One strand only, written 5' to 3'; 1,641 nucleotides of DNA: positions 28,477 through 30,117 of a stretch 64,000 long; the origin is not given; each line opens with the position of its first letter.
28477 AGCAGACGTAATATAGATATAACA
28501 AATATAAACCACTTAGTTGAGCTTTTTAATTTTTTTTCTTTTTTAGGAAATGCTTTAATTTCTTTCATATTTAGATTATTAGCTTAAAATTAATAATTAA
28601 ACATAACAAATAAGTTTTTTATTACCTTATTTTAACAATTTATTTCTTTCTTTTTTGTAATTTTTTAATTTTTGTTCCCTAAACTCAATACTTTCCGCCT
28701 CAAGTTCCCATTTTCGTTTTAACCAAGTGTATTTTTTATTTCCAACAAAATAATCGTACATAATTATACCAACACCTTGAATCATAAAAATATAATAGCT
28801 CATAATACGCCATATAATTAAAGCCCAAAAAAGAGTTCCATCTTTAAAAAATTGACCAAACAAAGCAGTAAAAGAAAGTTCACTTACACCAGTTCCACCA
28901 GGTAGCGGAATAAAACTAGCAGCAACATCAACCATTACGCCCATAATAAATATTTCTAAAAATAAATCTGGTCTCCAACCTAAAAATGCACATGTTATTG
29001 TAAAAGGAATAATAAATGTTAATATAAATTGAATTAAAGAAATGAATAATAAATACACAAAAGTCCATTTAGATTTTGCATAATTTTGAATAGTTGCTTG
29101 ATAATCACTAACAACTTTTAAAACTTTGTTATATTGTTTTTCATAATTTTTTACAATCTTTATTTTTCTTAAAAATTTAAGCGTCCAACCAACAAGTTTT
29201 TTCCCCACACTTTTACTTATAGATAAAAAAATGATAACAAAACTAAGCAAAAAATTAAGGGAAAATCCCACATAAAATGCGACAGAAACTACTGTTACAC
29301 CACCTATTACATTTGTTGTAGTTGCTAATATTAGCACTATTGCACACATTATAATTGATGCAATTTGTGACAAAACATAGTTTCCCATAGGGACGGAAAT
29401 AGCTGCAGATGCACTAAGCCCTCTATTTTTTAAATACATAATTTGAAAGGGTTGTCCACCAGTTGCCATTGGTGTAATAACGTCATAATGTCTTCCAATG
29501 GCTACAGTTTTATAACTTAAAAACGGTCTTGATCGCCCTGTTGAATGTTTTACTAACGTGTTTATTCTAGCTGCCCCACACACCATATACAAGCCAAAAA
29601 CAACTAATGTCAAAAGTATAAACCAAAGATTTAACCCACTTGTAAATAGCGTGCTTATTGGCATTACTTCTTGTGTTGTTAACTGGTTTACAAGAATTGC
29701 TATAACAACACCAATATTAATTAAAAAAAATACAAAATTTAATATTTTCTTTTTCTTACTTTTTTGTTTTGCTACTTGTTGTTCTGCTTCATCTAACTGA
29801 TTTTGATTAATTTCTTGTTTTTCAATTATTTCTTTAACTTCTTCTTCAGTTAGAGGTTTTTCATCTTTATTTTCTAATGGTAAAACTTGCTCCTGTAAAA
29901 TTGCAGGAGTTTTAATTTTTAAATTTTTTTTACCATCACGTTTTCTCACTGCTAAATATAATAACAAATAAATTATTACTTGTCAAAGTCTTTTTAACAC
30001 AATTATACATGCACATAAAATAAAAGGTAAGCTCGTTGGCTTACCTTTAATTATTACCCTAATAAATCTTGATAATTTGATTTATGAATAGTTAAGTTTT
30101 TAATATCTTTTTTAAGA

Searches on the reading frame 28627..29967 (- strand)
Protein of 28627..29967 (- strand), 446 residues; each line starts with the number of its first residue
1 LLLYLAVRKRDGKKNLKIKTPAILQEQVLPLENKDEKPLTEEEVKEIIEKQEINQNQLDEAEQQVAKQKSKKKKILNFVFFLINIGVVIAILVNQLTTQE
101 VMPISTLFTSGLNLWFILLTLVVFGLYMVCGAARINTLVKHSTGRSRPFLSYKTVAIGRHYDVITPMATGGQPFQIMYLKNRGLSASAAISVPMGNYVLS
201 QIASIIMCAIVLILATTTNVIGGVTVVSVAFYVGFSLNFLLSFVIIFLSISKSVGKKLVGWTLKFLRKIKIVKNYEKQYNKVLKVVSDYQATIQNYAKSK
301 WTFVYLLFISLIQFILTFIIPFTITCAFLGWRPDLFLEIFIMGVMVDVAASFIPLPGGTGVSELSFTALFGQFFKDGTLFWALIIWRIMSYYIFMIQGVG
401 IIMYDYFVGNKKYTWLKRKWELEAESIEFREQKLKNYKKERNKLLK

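Call 71: search_protein_families(library=pfam, proteins=[window:28627-29967:-])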
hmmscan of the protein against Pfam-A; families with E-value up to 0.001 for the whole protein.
window:28627-29967:- (446 aa): 1 family
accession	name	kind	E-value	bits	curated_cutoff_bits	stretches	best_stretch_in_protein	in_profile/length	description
PF03706.18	LPG_synthase_TM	-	3.5e-28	99.4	33.4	1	96-397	19-301/302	Lysylphosphatidylglycerol synthase TM region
